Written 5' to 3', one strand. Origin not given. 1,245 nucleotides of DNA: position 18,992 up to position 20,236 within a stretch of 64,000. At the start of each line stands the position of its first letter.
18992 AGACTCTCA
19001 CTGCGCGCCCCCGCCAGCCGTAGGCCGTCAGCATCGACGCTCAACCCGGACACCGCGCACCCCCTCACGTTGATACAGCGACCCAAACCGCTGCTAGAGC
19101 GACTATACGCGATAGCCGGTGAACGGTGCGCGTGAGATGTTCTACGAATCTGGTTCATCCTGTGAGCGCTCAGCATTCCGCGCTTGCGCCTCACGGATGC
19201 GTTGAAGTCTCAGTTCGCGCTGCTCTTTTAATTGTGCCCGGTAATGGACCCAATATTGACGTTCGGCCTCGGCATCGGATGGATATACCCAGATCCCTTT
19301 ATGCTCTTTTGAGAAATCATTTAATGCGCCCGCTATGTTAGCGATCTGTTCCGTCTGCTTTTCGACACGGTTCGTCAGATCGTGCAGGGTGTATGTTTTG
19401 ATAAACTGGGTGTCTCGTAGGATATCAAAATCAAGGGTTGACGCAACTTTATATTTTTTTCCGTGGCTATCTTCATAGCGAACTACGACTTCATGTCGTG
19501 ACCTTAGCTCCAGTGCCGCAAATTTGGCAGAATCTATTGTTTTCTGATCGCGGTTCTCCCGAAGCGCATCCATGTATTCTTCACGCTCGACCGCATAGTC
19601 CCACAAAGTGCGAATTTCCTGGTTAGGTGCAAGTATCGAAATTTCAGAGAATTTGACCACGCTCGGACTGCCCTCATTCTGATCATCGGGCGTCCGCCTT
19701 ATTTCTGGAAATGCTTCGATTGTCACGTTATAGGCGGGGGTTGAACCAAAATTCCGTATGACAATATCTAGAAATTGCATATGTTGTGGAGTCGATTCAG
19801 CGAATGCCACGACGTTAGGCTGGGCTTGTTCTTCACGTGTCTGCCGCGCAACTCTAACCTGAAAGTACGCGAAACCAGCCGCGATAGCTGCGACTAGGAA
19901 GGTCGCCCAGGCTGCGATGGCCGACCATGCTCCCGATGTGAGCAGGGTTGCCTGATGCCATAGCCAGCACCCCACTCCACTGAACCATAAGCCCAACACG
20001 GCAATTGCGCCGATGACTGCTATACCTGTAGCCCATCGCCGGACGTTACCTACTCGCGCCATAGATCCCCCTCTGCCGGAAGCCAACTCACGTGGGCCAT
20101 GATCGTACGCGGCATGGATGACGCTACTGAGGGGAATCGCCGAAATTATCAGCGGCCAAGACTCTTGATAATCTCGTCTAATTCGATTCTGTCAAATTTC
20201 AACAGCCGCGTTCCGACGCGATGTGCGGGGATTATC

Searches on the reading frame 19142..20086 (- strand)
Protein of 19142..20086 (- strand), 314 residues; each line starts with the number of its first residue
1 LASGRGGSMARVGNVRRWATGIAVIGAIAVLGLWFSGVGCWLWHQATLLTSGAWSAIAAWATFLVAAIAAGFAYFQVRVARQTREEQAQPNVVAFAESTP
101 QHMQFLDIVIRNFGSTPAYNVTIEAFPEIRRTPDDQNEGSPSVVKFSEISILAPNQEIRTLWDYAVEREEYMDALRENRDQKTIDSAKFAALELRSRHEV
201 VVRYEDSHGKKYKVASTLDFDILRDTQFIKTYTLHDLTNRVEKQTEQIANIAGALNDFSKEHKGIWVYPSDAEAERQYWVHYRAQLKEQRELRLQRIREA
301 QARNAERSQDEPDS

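Call 11: search_protein_families(library=pfam, proteins=[window:19142-20086:-], max_evalue=0.01)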
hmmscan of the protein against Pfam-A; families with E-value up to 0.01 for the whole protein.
window:19142-20086:- (314 aa): 1 family
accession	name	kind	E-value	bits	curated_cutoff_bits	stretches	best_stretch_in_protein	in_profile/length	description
PF06687.17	SUR7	-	0.0081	16.3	29.6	0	10-92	100-182/201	SUR7/PalI family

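Call 108: search_protein_families(library=phrogs, proteins=[window:19142-20086:-], max_evalue=0.001)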
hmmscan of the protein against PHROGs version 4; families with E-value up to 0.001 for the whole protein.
window:19142-20086:- (314 aa): 2 families
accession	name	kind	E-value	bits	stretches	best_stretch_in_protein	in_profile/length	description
phrog_9607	-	unknown function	1.3e-19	71.8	1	50-168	3-115/179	-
phrog_11802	-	unknown function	3.6e-07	31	1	55-159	14-117/230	-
